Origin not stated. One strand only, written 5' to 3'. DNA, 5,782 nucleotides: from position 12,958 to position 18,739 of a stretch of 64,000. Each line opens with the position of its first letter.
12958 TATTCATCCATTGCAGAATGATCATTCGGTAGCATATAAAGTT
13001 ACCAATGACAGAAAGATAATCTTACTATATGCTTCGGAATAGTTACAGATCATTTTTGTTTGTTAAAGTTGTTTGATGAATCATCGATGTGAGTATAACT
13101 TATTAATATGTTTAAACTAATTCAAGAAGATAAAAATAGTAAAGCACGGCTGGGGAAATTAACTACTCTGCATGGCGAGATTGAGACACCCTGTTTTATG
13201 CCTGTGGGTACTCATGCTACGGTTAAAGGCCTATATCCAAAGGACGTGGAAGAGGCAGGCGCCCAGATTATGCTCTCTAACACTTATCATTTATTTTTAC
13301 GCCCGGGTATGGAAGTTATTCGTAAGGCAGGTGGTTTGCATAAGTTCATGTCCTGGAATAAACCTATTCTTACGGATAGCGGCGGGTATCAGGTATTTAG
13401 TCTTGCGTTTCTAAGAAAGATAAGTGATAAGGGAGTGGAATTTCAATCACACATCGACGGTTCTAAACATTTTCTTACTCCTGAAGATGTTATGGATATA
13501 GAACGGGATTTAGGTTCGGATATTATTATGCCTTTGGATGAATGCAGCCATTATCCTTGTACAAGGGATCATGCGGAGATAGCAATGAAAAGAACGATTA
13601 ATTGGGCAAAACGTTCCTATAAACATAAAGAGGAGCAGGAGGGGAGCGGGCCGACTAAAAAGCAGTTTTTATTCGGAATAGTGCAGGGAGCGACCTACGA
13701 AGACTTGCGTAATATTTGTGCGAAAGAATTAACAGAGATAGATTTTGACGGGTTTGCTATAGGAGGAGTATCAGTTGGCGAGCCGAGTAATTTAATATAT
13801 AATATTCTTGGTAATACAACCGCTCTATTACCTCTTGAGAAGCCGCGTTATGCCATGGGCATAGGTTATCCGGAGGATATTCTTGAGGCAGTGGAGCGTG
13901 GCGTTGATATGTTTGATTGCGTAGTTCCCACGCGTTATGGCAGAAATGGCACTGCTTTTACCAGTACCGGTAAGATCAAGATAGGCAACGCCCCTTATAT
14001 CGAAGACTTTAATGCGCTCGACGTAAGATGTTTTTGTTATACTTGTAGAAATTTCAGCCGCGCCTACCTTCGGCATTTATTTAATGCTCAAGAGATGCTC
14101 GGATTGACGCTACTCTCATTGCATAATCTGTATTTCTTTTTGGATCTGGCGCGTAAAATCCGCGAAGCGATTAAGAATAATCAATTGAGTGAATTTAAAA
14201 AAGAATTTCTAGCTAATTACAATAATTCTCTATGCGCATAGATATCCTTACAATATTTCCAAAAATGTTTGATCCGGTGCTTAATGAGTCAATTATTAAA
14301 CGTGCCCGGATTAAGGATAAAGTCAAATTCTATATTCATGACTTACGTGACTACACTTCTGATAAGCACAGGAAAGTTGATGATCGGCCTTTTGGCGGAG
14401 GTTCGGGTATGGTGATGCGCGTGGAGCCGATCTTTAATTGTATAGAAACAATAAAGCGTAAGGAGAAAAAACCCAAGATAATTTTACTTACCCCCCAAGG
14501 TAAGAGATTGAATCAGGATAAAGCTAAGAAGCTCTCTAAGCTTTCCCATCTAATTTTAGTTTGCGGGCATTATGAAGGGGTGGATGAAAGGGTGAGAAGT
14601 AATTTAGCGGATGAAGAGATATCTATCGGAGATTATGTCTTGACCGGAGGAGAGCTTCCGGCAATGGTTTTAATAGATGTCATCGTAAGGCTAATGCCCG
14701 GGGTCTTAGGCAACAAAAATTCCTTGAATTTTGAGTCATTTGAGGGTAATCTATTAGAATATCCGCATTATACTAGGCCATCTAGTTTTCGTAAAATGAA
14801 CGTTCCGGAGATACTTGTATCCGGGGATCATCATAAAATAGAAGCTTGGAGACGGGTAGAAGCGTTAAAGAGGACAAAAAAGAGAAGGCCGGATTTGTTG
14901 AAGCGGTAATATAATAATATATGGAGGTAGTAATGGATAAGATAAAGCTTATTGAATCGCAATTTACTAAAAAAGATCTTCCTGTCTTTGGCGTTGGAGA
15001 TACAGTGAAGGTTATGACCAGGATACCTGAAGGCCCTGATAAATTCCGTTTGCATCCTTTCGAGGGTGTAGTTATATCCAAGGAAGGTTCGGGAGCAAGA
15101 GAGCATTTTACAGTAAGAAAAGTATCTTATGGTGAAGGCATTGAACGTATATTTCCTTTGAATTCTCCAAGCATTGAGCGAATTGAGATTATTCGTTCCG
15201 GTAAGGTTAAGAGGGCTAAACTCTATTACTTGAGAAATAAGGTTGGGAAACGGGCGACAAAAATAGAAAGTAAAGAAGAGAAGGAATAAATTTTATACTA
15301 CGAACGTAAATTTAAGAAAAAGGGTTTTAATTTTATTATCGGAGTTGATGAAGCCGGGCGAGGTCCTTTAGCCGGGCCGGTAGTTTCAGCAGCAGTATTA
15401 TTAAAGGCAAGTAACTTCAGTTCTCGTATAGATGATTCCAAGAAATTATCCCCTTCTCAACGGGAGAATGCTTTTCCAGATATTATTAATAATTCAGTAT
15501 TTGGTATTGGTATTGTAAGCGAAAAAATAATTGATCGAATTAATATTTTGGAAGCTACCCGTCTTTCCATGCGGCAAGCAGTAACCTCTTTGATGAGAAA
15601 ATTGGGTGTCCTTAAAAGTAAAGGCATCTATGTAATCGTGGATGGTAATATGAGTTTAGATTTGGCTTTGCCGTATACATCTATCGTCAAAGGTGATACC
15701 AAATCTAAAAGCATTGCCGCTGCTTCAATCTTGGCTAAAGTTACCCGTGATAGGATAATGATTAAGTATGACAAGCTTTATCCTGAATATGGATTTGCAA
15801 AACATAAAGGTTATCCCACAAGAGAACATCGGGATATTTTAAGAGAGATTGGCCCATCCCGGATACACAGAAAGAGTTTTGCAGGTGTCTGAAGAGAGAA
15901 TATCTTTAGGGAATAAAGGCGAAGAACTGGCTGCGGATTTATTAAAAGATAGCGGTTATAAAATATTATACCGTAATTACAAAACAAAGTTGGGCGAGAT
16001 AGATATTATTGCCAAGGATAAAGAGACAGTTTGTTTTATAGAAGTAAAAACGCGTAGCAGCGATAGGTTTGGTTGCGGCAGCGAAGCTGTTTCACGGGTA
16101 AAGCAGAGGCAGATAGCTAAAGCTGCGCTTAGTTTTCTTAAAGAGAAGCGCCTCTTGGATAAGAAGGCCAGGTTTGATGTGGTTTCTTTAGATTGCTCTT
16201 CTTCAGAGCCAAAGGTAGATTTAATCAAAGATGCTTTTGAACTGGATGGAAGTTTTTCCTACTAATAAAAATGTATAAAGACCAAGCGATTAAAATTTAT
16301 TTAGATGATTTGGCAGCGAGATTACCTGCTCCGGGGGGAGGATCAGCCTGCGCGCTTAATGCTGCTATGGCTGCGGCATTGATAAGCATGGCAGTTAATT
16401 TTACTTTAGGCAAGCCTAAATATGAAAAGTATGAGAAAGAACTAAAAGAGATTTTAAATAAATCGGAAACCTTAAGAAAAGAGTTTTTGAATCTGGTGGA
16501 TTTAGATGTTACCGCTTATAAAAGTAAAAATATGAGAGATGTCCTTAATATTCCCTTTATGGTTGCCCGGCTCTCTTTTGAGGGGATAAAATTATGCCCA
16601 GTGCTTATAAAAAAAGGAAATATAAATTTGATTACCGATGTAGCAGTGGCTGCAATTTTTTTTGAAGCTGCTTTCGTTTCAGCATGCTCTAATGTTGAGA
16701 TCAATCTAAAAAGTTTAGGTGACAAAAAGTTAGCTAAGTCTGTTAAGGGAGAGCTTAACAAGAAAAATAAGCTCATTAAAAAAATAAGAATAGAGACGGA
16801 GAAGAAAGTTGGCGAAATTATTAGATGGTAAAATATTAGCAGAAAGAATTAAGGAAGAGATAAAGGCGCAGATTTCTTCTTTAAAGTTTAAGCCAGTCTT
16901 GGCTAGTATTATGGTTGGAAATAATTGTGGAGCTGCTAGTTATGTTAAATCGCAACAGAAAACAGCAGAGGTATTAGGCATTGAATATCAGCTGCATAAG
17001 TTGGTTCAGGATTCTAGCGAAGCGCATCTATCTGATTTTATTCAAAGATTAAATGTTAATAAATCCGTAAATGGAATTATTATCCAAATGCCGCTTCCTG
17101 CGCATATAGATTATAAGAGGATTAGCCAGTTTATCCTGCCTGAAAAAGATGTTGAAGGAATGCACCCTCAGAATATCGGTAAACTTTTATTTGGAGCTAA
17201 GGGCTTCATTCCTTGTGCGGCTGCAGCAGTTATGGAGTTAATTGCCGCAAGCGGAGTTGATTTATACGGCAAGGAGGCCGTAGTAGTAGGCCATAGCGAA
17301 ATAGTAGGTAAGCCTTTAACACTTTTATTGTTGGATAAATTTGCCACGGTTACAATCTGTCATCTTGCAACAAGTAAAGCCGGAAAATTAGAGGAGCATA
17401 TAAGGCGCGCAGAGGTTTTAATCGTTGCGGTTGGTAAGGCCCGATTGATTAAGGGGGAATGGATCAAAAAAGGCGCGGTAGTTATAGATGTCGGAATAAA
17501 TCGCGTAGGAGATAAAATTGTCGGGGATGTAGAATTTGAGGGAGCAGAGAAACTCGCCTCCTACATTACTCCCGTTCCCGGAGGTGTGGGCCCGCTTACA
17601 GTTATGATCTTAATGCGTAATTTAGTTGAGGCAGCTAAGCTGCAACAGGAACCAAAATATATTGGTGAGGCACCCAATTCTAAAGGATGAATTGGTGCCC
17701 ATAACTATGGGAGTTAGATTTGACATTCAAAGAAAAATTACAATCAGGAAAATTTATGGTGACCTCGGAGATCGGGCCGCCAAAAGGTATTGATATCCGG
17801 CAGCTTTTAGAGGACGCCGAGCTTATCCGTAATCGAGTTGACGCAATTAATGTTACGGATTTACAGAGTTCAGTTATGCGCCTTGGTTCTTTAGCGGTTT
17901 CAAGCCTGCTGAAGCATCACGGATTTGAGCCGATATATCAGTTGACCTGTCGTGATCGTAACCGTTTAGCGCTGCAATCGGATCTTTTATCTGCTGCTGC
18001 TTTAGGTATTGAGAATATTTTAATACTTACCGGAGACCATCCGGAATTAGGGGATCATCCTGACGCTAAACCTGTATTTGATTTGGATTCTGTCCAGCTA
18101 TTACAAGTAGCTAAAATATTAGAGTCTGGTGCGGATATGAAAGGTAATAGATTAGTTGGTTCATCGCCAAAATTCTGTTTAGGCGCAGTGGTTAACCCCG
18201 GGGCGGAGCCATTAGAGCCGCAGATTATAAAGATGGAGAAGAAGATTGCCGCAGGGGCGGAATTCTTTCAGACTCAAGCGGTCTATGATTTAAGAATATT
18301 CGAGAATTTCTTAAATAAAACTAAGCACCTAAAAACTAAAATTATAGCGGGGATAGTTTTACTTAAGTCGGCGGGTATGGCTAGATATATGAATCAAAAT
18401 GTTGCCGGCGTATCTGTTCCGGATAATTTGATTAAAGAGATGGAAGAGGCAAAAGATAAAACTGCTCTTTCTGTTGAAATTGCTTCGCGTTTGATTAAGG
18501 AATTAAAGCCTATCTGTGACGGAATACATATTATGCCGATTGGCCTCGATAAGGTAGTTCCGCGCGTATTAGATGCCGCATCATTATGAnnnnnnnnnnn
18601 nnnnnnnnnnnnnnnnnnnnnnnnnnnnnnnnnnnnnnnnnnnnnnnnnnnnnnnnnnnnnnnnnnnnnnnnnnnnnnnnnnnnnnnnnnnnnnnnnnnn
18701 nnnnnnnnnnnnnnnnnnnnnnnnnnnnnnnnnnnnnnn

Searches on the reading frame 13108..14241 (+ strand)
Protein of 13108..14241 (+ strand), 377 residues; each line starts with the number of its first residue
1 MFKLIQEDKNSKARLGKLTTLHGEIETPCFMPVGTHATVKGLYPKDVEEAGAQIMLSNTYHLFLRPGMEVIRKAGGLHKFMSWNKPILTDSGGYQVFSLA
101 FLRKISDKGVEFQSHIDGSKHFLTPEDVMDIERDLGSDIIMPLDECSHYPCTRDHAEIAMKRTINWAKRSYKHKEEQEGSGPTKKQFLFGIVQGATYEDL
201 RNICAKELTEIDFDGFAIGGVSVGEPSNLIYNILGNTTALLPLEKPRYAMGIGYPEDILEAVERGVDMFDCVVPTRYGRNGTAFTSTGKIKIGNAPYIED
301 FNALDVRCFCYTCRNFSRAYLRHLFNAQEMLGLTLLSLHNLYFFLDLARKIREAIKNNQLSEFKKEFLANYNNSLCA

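Call 36: search_protein_families(library=pfam, proteins=[window:13108-14241:+], max_evalue=0.0001)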
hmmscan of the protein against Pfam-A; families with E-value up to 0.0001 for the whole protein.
window:13108-14241:+ (377 aa): 1 family
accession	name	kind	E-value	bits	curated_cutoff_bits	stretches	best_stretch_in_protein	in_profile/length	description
PF01702.25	TGT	-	2.6e-162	540.3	26.3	1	12-372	2-356/357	Queuine tRNA-ribosyltransferase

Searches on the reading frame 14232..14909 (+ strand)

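Call 36: search_protein_families(library=pfam, proteins=[window:14232-14909:+], max_evalue=0.0001)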
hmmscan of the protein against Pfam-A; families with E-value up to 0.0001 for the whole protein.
window:14232-14909:+ (225 aa): 1 family
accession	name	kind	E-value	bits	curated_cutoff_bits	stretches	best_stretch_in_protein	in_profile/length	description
PF01746.26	tRNA_m1G_MT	-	5e-68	229.1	27.3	1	23-220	2-195/195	tRNA (Guanine-1)-methyltransferase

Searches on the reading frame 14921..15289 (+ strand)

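Call 36: search_protein_families(library=pfam, proteins=[window:14921-15289:+], max_evalue=0.0001)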
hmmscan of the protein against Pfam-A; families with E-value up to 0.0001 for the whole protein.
window:14921-15289:+ (122 aa): 1 family
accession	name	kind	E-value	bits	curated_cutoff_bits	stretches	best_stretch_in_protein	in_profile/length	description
PF01245.26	Ribosomal_L19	-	4.9e-41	139.6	22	1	8-115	3-108/111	Ribosomal protein L19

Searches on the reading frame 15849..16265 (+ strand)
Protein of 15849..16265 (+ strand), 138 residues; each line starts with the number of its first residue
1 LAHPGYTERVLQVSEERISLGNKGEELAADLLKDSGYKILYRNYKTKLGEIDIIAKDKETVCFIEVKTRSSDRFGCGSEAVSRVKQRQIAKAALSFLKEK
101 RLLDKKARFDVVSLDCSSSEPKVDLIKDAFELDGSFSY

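Call 36: search_protein_families(library=pfam, proteins=[window:15849-16265:+], max_evalue=0.0001)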
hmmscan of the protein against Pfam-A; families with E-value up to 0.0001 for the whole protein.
window:15849-16265:+ (138 aa): 3 families
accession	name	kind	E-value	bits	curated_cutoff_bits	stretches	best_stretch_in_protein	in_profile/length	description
PF02021.23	UPF0102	-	1.6e-27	96.1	23.6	1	24-113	1-79/80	Uncharacterised protein family UPF0102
PF08378.17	NERD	-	1.1e-08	36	22.1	1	21-95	2-93/111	Nuclease-related domain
PF01939.22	NucS_C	-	8.4e-06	26.2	24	1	33-72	16-56/124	Endonuclease NucS C-terminal domain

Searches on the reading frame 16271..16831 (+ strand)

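Call 36: search_protein_families(library=pfam, proteins=[window:16271-16831:+], max_evalue=0.0001)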
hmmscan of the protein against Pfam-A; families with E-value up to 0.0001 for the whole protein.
window:16271-16831:+ (186 aa): 1 family
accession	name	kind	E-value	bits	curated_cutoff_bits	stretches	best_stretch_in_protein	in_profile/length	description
PF04961.17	FTCD_C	-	3.7e-44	151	24.5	2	7-84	2-79/182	Formiminotransferase-cyclodeaminase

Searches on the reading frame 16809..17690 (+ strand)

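Call 36: search_protein_families(library=pfam, proteins=[window:16809-17690:+], max_evalue=0.0001)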
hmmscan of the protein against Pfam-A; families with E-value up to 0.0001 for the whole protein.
window:16809-17690:+ (293 aa): 2 families
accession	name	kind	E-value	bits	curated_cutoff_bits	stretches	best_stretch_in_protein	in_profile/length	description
PF02882.25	THF_DHG_CYH_C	-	1.7e-63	213.1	27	1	119-279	1-159/160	Tetrahydrofolate dehydrogenase/cyclohydrolase, NAD(P)-binding domain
PF00763.28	THF_DHG_CYH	-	1.1e-31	109.9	32.8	1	5-116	1-115/115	Tetrahydrofolate dehydrogenase/cyclohydrolase, catalytic domain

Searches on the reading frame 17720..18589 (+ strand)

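Call 36: search_protein_families(library=pfam, proteins=[window:17720-18589:+], max_evalue=0.0001)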
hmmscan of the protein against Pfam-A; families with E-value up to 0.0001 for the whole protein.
window:17720-18589:+ (289 aa): 1 family
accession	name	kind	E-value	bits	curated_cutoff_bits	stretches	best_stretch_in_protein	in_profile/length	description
PF02219.23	MTHFR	-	1e-35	124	24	1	3-286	2-285/287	Methylenetetrahydrofolate reductase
